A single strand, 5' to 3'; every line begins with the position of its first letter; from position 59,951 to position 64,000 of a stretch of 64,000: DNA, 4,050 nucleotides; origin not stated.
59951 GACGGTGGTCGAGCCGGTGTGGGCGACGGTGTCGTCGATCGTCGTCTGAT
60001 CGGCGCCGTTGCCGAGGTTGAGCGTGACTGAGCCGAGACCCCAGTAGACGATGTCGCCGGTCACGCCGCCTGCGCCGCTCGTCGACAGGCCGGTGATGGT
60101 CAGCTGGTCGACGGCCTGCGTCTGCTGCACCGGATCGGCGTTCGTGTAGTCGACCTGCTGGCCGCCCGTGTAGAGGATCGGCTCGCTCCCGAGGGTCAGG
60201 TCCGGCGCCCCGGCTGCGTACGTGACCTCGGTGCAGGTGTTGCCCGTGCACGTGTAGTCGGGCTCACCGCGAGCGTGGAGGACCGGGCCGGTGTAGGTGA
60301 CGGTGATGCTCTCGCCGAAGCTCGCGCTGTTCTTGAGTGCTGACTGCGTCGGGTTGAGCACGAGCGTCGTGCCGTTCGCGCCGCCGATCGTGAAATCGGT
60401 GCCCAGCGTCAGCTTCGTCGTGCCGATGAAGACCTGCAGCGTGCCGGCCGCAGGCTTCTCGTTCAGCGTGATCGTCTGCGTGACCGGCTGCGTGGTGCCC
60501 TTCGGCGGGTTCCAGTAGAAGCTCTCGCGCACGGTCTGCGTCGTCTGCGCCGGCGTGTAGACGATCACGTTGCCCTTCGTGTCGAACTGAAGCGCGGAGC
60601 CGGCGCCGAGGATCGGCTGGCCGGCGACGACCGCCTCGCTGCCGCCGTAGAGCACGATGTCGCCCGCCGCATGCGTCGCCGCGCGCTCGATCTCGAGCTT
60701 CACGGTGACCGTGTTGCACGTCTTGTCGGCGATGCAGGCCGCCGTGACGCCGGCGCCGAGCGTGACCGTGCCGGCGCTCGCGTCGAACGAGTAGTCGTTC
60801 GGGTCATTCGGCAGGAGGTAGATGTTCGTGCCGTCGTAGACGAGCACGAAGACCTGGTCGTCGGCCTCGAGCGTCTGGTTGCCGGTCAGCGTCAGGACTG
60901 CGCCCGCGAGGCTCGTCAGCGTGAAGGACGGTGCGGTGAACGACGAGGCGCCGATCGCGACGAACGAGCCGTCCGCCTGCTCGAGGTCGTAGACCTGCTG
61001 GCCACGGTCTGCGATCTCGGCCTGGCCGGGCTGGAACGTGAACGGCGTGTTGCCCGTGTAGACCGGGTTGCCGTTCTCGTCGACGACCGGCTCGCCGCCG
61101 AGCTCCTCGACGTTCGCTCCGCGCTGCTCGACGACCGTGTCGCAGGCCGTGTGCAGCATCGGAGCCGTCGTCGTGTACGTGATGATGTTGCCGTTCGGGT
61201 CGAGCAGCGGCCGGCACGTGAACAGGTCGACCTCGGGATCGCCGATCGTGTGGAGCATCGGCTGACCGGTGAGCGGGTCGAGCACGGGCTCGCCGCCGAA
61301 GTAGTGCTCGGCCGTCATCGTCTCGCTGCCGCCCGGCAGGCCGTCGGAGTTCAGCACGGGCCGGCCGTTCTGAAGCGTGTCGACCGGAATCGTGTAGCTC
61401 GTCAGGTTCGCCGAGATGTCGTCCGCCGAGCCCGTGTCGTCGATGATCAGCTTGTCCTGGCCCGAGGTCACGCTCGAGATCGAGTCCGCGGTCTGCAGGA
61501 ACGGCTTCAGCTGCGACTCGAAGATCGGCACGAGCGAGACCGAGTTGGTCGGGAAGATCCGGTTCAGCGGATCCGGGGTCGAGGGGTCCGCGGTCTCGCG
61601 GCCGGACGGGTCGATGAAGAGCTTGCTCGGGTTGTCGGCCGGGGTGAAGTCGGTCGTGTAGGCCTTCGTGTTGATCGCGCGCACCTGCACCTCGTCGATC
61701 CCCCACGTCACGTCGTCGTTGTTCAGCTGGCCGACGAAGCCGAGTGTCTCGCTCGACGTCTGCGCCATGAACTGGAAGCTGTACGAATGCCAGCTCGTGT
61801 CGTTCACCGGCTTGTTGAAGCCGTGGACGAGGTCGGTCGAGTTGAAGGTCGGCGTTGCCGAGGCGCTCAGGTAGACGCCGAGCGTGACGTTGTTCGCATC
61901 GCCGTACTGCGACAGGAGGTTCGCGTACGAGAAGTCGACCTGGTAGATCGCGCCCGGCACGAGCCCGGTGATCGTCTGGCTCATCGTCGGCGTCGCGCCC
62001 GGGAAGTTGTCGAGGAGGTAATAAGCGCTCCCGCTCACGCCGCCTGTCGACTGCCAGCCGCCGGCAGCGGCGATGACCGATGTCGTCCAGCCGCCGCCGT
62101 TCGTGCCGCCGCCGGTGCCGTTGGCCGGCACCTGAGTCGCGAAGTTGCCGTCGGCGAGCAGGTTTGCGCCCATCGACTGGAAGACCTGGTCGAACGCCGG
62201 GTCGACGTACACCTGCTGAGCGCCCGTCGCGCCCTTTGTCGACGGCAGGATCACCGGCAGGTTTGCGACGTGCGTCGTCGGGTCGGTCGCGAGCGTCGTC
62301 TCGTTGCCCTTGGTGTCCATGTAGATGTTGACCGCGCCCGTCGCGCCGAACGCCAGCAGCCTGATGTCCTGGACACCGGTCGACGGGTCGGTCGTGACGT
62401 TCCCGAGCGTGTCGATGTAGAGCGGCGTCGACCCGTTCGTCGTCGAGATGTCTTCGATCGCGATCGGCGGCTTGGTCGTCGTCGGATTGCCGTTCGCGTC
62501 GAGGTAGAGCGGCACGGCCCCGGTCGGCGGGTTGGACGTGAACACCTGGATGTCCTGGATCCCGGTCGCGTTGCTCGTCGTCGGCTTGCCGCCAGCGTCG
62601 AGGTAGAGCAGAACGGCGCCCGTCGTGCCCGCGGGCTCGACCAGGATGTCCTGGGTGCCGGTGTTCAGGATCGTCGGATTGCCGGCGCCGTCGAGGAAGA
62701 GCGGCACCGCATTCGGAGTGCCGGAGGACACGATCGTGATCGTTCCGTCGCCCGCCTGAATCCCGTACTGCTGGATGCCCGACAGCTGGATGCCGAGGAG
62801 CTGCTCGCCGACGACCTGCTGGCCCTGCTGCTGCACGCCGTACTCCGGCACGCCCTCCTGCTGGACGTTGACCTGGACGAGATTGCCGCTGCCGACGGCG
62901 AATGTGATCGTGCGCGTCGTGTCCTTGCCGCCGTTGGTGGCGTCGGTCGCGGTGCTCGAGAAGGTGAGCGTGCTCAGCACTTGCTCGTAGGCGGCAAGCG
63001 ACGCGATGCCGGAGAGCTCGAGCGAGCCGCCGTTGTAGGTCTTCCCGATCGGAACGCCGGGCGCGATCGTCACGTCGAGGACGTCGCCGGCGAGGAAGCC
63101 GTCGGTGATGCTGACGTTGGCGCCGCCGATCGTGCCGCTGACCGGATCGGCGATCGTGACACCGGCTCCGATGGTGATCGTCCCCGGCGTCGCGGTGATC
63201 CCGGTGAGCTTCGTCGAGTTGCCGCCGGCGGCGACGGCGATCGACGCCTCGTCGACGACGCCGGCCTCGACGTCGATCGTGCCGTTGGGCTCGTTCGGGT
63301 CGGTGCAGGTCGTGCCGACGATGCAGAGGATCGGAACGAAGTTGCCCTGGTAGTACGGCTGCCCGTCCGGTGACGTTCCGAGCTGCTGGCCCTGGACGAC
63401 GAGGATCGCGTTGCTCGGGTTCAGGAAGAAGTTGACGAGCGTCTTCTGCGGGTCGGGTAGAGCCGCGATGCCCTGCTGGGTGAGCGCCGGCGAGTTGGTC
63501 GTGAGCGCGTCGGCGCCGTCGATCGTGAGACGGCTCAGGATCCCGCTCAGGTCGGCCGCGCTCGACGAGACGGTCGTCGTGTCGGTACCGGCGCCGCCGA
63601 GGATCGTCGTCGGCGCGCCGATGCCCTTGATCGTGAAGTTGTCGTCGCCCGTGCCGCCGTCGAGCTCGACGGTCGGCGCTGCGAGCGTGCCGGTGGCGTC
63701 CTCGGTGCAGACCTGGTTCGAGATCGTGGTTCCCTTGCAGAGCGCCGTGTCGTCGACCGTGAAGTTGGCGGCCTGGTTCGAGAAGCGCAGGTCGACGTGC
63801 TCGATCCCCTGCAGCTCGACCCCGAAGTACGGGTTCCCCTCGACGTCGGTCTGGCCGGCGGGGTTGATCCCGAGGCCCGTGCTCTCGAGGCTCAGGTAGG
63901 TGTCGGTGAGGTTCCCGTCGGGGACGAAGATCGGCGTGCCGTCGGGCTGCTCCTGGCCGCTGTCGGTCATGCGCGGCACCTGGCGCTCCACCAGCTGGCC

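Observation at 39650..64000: Single ORF of at least 8,113 codons (24.3 kb, 38% of the window), open at the window edge, with no recognisable export or anchoring signal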

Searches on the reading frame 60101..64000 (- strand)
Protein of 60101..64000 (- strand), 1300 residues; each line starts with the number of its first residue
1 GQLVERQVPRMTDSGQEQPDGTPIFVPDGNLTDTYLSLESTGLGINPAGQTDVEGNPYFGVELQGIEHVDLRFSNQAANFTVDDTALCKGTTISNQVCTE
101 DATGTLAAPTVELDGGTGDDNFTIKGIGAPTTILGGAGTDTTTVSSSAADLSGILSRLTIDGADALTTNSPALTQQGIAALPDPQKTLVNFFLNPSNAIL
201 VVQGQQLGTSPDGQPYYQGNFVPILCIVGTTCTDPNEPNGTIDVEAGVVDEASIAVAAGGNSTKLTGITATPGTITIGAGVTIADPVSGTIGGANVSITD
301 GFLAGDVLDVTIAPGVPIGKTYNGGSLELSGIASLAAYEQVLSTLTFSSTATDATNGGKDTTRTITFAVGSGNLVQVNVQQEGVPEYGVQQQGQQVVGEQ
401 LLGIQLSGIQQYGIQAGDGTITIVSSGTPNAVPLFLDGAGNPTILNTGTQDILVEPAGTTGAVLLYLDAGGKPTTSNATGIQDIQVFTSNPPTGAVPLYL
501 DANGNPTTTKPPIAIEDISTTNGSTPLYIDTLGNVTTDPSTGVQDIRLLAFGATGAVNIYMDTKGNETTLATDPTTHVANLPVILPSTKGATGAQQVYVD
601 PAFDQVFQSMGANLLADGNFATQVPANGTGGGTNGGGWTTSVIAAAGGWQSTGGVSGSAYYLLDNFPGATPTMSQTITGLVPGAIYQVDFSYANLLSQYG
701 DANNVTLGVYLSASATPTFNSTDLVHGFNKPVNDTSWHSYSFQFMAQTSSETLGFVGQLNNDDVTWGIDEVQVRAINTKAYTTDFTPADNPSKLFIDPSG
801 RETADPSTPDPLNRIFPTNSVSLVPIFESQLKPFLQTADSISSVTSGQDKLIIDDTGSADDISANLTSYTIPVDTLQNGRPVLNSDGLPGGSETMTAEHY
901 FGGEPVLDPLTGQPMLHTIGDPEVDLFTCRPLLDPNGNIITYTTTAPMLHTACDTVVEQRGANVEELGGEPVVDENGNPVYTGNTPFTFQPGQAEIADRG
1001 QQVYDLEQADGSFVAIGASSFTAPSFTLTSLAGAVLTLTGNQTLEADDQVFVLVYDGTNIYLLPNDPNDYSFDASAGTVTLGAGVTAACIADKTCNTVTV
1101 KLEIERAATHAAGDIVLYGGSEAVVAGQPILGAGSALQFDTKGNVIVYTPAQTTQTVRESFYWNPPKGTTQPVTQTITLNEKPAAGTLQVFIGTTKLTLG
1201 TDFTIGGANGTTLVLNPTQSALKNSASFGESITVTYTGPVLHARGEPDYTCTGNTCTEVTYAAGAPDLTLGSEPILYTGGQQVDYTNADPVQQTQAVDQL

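Call 10: find_homologous_proteins(query=window:60101-64000:-)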
Query window:60101-64000:- (1300 aa): 13 proteins with E <= 0.001 among 8000 candidates.
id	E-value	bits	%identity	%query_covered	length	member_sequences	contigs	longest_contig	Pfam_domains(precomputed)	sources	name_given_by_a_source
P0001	6.1e-189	649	44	59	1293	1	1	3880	-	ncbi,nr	ncbi:MAG TPA: hypothetical protein VJ986_04710, partial [Gaiellaceae bacterium]|nr:hypothetical prot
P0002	7.3e-162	559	43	59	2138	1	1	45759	-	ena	-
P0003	8.8e-112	393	52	35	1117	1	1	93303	-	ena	-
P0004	6.6e-94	334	50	19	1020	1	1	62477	-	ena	-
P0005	4.9e-89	318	53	19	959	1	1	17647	-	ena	-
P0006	1.6e-87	313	42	35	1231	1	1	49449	-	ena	-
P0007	1.5e-38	150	43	19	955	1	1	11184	-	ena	-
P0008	1.1e-37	148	46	8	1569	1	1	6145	-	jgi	jgi:hypothetical protein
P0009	2.5e-24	103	33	9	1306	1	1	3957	PF01839.30,PF23249.2,PF13517.13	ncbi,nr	ncbi:MAG: VCBS repeat-containing protein, partial [Acidimicrobiia bacterium]|nr:VCBS repeat-containi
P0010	1.1e-23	101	40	11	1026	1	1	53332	-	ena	-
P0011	2.3e-20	90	42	6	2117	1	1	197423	PF24469.3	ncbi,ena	-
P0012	3.0e-12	63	44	7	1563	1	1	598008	PF07484.18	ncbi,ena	-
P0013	7.8e-9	52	38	9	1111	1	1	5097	-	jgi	jgi:lipopolysaccharide export system protein LptA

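Call 13: find_encoding_contigs(protein=P0003, flank=10000, max_places=3)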
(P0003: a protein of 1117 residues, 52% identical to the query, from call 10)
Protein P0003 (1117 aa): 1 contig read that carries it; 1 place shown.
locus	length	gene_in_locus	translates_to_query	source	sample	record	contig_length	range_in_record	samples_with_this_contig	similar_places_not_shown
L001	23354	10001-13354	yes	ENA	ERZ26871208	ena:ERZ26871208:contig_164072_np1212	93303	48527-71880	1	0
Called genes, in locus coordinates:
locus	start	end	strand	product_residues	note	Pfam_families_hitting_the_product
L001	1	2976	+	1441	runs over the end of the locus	-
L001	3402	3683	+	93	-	-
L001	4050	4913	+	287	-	-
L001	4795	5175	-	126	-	-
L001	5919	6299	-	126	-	-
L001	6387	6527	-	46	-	-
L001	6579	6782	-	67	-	-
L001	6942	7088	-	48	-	-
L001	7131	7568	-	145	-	-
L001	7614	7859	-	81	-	-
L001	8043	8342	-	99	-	-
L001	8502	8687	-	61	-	-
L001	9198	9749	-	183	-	-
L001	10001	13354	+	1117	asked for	-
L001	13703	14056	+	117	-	-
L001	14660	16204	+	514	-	-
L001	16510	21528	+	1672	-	-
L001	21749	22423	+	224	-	-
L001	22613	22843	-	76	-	-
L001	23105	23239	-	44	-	-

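Call 22: find_homologous_proteins(query=L001:1-2820:+)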
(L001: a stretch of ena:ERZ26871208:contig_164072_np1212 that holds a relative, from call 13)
Query L001:1-2820:+ (940 aa): 72 proteins with E <= 0.001 among 8000 candidates.
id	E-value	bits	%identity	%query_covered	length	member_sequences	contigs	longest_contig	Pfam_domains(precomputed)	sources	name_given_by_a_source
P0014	0.0e+0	2012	100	100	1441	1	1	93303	-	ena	-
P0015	0.0e+0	1135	76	74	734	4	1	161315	-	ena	-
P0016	0.0e+0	1110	68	83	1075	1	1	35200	-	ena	-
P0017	0.0e+0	1062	68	78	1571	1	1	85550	-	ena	-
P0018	3.3e-253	861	44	99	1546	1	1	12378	-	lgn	-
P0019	6.2e-235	801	48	85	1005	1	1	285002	-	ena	-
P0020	2.7e-224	765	43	94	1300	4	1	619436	-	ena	-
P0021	4.0e-206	705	41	94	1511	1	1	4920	-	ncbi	ncbi:MAG: hypothetical protein ACYS0D_07370, partial [Planctomycetota bacterium]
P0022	1.0e-205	704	54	66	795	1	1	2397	-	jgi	jgi:carbon monoxide dehydrogenase subunit G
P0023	1.3e-203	697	53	68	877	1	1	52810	-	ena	-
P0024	4.4e-200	685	45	86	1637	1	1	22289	-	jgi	jgi:hypothetical protein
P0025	4.5e-200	685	46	83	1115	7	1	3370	-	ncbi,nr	ncbi:MAG: hypothetical protein JNK59_10955, partial [Sterolibacteriaceae bacterium]|nr:hypothetical 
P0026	3.6e-199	682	51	73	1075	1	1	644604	-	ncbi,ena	-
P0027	2.2e-198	680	52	72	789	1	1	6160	-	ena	-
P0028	3.5e-198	679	43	95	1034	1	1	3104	-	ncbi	ncbi:MAG: hypothetical protein ACKOAU_11770, partial [Pirellula sp.]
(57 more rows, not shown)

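Call 23: find_encoding_contigs(protein=P0014, flank=10000, max_places=2)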
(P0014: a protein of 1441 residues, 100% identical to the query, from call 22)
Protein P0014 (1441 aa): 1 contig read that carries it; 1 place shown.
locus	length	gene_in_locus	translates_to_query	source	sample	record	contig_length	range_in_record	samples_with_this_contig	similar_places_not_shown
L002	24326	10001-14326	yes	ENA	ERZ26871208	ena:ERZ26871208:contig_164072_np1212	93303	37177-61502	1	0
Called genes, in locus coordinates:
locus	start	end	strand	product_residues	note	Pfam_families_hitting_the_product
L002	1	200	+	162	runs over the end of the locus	-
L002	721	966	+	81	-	-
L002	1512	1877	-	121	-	-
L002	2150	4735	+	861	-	-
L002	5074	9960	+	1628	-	-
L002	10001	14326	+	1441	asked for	-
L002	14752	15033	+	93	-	-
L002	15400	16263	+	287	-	-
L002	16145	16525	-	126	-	-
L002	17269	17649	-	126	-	-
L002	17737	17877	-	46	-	-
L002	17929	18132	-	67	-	-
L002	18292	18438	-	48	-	-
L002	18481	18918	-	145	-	-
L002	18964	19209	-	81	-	-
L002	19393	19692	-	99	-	-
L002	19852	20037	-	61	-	-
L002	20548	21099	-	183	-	-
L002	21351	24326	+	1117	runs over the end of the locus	-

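Call 83: predict_structure(alignment_id=A4)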
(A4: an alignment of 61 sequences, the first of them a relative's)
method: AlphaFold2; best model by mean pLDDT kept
length: 1034 residues; sequences in the alignment: 61
mean_pLDDT: 81.6   pTM: 0.50
mean pLDDT of the five models: 81.6, 81.2, 80.6, 80.1, 79.6
residues with pLDDT >= 90: 348; 70-90: 529; 50-70: 90; < 50: 67
segments of 3 or more residues with pLDDT < 50: 11-17, 673-676, 942-948, 995-1034
pLDDT, mean of each block of 10 residues (from residue 1): 80 49 89 87 90 84 92 88 93 92 94 88 92 95 90 53 73 89 93 89 93 91 73 88 91 94 90 93 93 79 89 88 76 69 78 81 84 76 86 85 85 84 88 92 81 90 80 89 84 78 84 93 92 80 90 92 83 89 81 89 93 86 92 83 87 83 61 50 85 85 85 89 93 92 90 90 87 95 90 92 94 85 88 79 79 72 73 86 74 84 81 86 73 50 49 74 74 70 65 52 36 33 37 32
secondary structure, 60 per line:
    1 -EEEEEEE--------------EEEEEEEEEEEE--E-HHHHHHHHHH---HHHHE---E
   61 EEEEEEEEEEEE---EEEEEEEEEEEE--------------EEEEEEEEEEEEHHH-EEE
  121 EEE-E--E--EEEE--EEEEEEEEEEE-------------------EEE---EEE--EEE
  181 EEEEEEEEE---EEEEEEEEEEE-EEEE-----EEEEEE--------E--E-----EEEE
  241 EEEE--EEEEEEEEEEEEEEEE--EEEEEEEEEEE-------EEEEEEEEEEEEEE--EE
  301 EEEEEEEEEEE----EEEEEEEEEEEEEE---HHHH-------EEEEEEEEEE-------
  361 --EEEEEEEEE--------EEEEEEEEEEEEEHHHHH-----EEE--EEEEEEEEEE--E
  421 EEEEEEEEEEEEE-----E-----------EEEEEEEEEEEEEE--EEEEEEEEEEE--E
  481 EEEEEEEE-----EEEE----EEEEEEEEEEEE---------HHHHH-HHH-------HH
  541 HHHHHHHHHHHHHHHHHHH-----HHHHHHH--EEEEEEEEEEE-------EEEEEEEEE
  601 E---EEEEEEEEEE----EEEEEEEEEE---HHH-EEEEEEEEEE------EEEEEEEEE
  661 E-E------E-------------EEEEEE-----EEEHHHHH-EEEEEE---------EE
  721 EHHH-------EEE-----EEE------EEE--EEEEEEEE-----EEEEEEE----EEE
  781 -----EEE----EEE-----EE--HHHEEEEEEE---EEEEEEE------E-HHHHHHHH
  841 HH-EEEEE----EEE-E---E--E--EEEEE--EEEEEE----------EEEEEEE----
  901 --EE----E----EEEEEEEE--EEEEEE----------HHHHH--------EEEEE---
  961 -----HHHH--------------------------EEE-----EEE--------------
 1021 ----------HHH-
elements in order (helices of 4 or more, strands of 3 or more residues): E2-8 E23-34 H39-48 H52-55 E60-72 E76-87 E102-113 E118-123 E131-134 E137-147 E167-169 E173-175 E178-189 E193-203 E205-208 E214-219 E237-244 E247-262 E265-275 E283-296 E299-311 E316-329 H333-336 E344-353 E363-371 E380-392 H393-397 E403-405 E408-417 E420-433 E451-464 E467-477 E480-488 E494-497 E502-513 H523-527 H539-559 H565-571 E574-584 E592-601 E605-614 E619-628 E636-645 E652-661 E684-689 E695-697 H698-702 E704-709 E719-721 E732-734 E740-742 E749-751 E754-761 E767-773 E778-780 E786-788 E793-795 E808-814 E818-824 H833-842 E844-848 E853-855 E867-871 E874-879 E890-896 E914-921 E924-929 H940-944 E953-957 H966-969 E996-998 E1004-1006

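Call 85: fold_search(model_id=the predicted structure, library=pdb)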
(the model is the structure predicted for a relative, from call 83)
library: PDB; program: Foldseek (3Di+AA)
matches with E <= 10: 732; with E <= 0.001: 17
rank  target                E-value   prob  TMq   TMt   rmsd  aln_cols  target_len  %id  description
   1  3rfz_B                5.9e-07  1.00  0.15  0.18  32.8       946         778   10  Crystal structure of the FimD usher bound to its cognate FimC:FimH substrate (released 2011-06-01)
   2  3rfz_E                1.3e-06  1.00  0.15  0.18  31.0       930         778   10  Crystal structure of the FimD usher bound to its cognate FimC:FimH substrate (released 2011-06-01)
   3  9fx8_D                2.8e-05  0.97  0.14  0.19  33.3      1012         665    9  Cryo-EM structure of the FimI-bound type 1 pilus assembly platform complex - Local refinement (released 2025-06-04)
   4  9fw9_D                4.6e-05  0.93  0.13  0.18  34.4       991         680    8  Cryo-EM structure of the type 1 pilus assembly platform as part of the FimA-bound chaperone-usher pilus complex (FimDH (released 2025-06-04)
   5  6e14_D                6.4e-05  0.85  0.12  0.14  35.0       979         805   10  Handover mechanism of the growing pilus by the bacterial outer membrane usher FimD (released 2018-10-17)
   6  9fy9_D                1.0e-04  0.98  0.16  0.21  33.9       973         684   10  Cryo-EM structure of the type 1 chaperone-usher pilus FimD-tip complex (FimDHGFC) - Conformer 1 (released 2025-06-04)
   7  9fxb_D                1.7e-04  0.97  0.15  0.22  32.7       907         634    9  Cryo-EM structure of the type 1 pilus assembly platform as part of the FimI-bound chaperone-usher pilus complex (FimDH (released 2025-06-04)
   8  9rpr_A                2.4e-04  0.89  0.14  0.18  23.8       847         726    7  Cryo-EM structure of LptDEM complex containing Shigella flexneri LptE and endogenous E. coli LptD and LptM (released 2025-12-10)
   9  9fxs_D                2.7e-04  0.91  0.15  0.21  33.3       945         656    9  Cryo-EM structure of the type 1 pilus complex including pilus rod and FimI-bound assembly platform after incorporation (released 2025-06-04)
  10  9ia0_A                4.1e-04  0.63  0.10  0.13  23.9       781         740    8  LpDE from Escherichia coli (released 2025-12-10)
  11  9kn3_A                5.5e-04  0.57  0.12  0.14  29.5      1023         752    7  Cryo-EM structure of LptDEM complex from Escherichia coli (released 2025-07-23)
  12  3ohn_A                6.1e-04  0.99  0.17  0.29  19.3       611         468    8  Crystal structure of the FimD translocation domain (released 2011-06-01)
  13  5ixm_E                6.1e-04  0.60  0.10  0.15  24.7       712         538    8  The LPS Transporter LptDE from Yersinia pestis, core complex (released 2016-05-18)
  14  9a39_MODEL_1_A        6.7e-04  0.87  0.14  0.17  25.4       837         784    8  Model of E. coli LptD by in-cell photo-crosslinking MS and deep learning (released 2023-02-24)
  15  9ia5_A                7.0e-04  0.84  0.14  0.17  23.7       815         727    8  LpDEM from Escherichia coli (released 2025-12-10)
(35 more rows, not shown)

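Call 96: find_encoding_contigs(protein=P0002, flank=10000, max_places=1)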
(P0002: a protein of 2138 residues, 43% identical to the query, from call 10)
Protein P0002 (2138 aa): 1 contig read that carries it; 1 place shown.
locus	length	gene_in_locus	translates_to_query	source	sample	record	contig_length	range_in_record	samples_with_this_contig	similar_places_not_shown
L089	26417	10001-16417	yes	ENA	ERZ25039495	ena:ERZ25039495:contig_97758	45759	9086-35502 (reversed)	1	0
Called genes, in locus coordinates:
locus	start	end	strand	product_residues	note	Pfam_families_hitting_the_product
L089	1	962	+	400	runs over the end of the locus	-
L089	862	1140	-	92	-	-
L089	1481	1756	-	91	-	-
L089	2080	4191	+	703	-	-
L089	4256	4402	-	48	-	-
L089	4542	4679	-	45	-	-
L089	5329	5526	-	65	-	-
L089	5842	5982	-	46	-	-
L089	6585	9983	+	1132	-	PF00353:HemolysinCabind (weak)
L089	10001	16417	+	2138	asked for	-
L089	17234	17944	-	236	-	-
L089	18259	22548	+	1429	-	-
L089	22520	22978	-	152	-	-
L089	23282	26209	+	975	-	-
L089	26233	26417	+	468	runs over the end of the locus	PF00353:HemolysinCabind (weak)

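Call 107: search_protein_families(library=pfam, proteins=[P0028, P0014, P0025], max_evalue=0.1)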
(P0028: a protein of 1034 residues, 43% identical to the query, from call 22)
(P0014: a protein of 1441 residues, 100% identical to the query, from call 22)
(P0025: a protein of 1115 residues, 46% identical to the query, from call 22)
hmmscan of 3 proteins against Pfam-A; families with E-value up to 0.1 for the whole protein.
P0028 (1034 aa): 0 families

P0014 (1441 aa): 0 families

P0025 (1115 aa): 0 families

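Call 108: search_protein_families(library=ncbifam, proteins=[P0028, P0014, P0025], max_evalue=0.1)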
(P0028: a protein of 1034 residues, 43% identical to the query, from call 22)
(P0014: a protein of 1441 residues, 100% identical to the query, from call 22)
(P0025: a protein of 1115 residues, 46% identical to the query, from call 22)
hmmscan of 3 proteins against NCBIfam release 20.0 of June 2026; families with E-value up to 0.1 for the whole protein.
P0028 (1034 aa): 0 families

P0014 (1441 aa): 1 family
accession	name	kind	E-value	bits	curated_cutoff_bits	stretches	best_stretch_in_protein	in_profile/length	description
NF046099.1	RSP_2647_MTase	equivalog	0.081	11.7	600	0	394-500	172-273/391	RSP_2647 family RNA methyltransferase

P0025 (1115 aa): 0 families

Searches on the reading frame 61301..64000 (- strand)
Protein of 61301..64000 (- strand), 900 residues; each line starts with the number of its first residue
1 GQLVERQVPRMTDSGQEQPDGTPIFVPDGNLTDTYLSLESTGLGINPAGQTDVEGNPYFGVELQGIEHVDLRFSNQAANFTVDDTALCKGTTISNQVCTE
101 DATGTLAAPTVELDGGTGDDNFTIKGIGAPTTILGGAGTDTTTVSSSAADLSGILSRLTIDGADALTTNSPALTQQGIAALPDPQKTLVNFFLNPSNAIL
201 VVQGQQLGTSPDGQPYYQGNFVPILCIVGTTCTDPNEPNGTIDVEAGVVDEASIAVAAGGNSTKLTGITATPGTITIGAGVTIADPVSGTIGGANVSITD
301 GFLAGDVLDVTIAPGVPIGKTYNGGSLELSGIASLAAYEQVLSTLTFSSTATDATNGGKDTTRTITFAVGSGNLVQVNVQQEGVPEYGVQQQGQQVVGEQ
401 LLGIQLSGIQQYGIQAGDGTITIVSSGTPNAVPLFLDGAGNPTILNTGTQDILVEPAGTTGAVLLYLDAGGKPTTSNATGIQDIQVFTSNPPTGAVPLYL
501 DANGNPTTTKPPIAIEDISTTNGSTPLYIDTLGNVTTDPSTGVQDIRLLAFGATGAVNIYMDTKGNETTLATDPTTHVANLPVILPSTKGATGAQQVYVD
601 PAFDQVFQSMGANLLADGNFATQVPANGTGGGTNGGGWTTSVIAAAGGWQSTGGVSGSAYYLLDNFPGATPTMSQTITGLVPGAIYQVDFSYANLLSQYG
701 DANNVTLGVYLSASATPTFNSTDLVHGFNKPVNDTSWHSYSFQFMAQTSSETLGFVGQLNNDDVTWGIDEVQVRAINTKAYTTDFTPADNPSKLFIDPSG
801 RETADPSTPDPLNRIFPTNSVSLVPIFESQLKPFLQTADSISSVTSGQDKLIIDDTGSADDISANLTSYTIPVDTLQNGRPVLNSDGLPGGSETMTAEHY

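Call 17: search_protein_families(library=pfam, proteins=[window:61301-64000:-], max_evalue=1)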
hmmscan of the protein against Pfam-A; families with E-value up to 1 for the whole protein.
window:61301-64000:- (900 aa): 1 family
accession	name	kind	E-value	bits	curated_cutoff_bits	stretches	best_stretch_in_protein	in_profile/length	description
PF04862.18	DUF642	-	5e-05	23.6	27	1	672-773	67-156/157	Protein of unknown function (DUF642)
